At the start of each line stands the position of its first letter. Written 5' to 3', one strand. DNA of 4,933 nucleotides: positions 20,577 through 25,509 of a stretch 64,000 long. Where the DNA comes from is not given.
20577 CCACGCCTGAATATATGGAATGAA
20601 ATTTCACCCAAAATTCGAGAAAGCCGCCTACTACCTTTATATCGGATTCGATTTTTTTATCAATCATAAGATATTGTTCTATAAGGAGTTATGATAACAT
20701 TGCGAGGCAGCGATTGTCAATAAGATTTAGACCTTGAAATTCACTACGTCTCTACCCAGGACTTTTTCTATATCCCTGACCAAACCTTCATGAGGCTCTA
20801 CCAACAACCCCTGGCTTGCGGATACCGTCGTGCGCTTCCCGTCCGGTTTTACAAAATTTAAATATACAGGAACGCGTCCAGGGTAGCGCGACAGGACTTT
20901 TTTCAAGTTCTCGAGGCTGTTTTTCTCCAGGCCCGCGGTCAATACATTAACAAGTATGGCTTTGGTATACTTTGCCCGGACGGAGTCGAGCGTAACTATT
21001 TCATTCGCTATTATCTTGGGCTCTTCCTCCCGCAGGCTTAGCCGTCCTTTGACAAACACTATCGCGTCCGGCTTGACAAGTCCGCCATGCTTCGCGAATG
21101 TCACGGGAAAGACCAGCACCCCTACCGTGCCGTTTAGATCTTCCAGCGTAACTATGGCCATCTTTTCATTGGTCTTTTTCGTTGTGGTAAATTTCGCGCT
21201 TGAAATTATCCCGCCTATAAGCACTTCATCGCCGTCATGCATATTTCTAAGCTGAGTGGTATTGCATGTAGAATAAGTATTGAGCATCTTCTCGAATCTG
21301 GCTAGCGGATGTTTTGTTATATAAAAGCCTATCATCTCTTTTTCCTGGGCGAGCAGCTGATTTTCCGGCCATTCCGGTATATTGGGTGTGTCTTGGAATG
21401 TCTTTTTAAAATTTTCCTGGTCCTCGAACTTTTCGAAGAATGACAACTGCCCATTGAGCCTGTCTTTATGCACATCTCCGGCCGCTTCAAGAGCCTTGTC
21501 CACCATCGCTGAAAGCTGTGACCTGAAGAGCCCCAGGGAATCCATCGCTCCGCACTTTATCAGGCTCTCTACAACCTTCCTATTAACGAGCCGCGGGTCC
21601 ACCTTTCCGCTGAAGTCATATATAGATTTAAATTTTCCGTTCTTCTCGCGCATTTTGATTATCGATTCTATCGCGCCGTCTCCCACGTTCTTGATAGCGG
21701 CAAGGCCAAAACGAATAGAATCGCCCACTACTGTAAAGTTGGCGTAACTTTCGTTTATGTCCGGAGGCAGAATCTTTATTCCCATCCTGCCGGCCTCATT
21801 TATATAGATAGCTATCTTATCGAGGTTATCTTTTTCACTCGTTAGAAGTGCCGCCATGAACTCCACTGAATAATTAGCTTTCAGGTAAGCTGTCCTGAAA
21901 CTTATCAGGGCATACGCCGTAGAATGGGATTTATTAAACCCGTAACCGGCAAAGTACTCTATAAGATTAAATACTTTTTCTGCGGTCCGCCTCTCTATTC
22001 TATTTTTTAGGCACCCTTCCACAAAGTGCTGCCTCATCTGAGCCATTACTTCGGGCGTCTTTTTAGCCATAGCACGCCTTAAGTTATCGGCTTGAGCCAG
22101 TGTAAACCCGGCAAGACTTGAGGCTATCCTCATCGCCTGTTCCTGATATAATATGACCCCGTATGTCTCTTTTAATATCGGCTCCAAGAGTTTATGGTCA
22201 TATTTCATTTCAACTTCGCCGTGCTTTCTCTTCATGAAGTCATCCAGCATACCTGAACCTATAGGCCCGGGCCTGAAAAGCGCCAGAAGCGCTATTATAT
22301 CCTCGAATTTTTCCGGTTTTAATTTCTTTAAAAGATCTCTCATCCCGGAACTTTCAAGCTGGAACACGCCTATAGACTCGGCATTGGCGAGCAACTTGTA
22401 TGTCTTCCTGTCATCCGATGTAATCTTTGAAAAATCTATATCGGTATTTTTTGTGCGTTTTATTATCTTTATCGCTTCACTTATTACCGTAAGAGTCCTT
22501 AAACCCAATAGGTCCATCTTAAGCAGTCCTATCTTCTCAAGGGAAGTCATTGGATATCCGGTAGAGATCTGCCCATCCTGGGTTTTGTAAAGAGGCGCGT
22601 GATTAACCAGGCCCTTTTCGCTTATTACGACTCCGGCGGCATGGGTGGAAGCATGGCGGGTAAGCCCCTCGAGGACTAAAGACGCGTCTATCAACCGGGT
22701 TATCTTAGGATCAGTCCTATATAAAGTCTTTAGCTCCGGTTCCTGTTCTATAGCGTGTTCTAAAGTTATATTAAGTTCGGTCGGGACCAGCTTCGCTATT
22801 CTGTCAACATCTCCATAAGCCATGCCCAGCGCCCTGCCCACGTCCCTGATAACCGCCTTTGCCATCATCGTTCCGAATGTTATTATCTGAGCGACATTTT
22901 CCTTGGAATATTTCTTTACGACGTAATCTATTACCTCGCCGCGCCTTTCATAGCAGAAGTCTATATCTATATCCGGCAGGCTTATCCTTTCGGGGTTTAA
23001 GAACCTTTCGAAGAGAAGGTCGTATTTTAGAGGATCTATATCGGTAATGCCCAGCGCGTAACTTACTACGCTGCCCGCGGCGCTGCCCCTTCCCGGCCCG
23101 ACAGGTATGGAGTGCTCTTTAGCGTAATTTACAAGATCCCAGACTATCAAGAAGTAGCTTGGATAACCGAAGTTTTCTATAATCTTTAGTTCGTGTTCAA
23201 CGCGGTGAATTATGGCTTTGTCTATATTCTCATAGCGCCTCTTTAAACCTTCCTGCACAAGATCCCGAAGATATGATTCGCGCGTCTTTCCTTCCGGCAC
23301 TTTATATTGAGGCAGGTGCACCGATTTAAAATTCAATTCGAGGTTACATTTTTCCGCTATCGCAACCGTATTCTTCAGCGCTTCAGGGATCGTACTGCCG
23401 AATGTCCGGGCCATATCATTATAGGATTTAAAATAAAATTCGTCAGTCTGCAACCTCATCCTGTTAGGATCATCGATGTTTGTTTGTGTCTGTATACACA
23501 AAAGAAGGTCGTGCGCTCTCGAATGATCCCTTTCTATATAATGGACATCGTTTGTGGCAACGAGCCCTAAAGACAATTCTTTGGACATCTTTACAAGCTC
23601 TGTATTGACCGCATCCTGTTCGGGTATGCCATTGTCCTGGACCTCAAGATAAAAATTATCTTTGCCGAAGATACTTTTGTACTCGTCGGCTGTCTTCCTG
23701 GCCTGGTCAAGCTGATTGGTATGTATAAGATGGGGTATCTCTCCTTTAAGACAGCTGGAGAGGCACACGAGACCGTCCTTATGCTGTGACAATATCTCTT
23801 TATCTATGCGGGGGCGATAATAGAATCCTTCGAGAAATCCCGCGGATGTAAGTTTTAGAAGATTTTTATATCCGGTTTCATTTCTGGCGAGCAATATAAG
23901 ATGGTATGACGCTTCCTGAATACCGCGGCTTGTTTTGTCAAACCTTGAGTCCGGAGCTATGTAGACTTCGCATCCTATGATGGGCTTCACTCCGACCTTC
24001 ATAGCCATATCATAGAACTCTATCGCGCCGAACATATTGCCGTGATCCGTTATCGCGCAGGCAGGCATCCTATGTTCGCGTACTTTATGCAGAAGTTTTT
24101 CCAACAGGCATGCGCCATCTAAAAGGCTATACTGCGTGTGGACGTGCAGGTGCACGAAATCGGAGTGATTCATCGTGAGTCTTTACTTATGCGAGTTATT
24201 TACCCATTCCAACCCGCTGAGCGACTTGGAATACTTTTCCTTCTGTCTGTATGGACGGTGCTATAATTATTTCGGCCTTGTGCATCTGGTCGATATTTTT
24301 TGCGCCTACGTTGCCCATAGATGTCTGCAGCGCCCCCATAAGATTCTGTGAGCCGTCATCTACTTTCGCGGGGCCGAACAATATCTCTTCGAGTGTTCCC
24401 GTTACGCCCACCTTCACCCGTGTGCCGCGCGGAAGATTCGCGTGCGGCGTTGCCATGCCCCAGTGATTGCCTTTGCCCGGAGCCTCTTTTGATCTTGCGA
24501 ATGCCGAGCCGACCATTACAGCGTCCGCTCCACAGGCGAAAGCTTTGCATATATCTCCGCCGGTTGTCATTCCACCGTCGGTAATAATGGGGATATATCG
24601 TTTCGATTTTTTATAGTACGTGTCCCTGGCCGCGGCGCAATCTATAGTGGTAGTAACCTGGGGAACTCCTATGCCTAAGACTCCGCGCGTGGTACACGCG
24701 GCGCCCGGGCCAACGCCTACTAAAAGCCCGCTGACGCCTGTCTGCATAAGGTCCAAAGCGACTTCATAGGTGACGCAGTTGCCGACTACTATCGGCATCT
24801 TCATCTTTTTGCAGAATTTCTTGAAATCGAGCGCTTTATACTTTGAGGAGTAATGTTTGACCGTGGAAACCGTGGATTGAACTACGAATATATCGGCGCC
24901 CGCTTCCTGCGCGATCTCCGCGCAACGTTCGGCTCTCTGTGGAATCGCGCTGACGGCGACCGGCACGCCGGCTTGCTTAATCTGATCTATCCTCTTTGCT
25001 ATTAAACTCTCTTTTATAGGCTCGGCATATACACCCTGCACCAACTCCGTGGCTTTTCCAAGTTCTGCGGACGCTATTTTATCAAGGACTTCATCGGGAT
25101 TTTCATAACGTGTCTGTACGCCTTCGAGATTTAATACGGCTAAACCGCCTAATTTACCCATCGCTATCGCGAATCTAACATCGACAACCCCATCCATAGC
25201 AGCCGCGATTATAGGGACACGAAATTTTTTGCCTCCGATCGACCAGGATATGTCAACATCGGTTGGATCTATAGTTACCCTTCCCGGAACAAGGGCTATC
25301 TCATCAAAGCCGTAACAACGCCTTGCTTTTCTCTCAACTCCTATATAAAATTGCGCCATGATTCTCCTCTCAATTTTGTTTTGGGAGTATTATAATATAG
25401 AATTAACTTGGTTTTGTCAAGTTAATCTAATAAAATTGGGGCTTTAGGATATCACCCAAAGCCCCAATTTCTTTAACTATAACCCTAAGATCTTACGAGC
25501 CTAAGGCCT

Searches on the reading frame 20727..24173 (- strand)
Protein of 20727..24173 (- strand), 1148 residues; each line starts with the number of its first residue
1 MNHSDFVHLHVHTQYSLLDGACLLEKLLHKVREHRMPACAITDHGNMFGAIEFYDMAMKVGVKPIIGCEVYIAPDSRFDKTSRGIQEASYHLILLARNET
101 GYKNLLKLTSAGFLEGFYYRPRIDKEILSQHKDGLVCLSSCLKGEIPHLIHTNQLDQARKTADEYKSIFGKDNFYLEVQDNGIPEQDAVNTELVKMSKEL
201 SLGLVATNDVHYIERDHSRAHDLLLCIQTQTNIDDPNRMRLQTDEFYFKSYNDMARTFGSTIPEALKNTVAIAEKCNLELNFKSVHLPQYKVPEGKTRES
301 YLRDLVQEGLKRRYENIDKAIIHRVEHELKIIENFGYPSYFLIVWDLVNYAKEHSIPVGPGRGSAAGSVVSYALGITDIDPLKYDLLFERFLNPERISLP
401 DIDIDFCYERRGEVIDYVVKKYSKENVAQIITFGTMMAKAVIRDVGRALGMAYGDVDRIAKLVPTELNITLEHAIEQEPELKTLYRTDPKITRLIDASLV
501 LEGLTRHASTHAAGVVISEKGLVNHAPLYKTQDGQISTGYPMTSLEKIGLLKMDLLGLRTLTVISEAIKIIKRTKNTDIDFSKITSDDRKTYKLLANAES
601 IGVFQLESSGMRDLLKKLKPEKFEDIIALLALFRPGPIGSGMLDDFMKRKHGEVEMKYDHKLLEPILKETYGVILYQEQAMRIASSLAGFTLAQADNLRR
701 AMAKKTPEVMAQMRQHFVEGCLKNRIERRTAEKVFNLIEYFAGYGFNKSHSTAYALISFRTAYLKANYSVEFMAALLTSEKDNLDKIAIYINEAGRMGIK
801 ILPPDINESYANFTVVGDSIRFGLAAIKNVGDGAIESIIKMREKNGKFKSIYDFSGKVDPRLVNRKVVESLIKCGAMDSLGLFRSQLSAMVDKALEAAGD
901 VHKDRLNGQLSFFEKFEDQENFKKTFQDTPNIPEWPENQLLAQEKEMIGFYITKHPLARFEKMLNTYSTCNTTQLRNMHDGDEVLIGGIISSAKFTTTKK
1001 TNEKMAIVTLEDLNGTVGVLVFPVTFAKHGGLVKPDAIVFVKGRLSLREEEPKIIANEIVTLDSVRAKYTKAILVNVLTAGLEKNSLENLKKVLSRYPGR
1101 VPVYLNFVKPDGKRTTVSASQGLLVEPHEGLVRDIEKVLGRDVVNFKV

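Call 51: search_protein_families(library=pfam, proteins=[window:20727-24173:-], max_evalue=0.00001)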
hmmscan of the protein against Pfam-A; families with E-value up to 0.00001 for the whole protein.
window:20727-24173:- (1148 aa): 5 families
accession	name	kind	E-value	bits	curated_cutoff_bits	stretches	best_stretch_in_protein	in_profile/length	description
PF07733.18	DNA_pol3_alpha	-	1.4e-104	349.8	23.9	1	300-557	1-260/260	Bacterial DNA polymerase III alpha NTPase domain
PF17657.6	DNA_pol3_finger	-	1.2e-66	223.6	22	1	560-724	1-165/166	Bacterial DNA polymerase III alpha subunit finger domain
PF02811.25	PHP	-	1e-58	198.7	26.4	1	8-180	1-163/164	PHP domain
PF14579.12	HHH_6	-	4.5e-31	107.4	25.6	1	798-887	1-90/90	Helix-hairpin-helix motif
PF01336.31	tRNA_anti-codon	-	1.6e-09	38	27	1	984-1061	1-74/75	OB-fold nucleic acid binding domain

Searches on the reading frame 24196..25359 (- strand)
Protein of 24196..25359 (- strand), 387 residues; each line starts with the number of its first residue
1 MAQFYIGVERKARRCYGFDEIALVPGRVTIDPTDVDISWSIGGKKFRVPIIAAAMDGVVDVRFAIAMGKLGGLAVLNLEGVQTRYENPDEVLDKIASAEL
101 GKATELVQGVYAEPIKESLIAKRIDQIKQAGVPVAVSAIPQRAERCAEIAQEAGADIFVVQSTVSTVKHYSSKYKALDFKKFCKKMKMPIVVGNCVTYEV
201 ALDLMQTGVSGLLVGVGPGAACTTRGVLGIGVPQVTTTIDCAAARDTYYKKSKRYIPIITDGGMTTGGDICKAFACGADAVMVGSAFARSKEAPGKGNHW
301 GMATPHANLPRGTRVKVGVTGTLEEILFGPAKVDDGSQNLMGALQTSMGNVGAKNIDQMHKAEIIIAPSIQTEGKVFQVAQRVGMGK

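Call 51: search_protein_families(library=pfam, proteins=[window:24196-25359:-], max_evalue=0.00001)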
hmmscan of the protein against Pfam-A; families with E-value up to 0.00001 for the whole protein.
window:24196-25359:- (387 aa): 4 families
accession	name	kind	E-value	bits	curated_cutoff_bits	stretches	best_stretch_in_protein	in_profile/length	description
PF00478.31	IMPDH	-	2.2e-54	185.2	25.6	1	16-364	2-330/345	IMP dehydrogenase / GMP reductase domain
PF01070.24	FMN_dh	-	6.1e-15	55.5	24.9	1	167-291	198-309/350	FMN-dependent dehydrogenase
PF03060.21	NMO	-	2.1e-08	34.4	28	1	246-296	193-234/331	Nitronate monooxygenase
PF05690.20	ThiG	-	5e-06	26.5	23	0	255-293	175-213/247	Thiazole biosynthesis protein ThiG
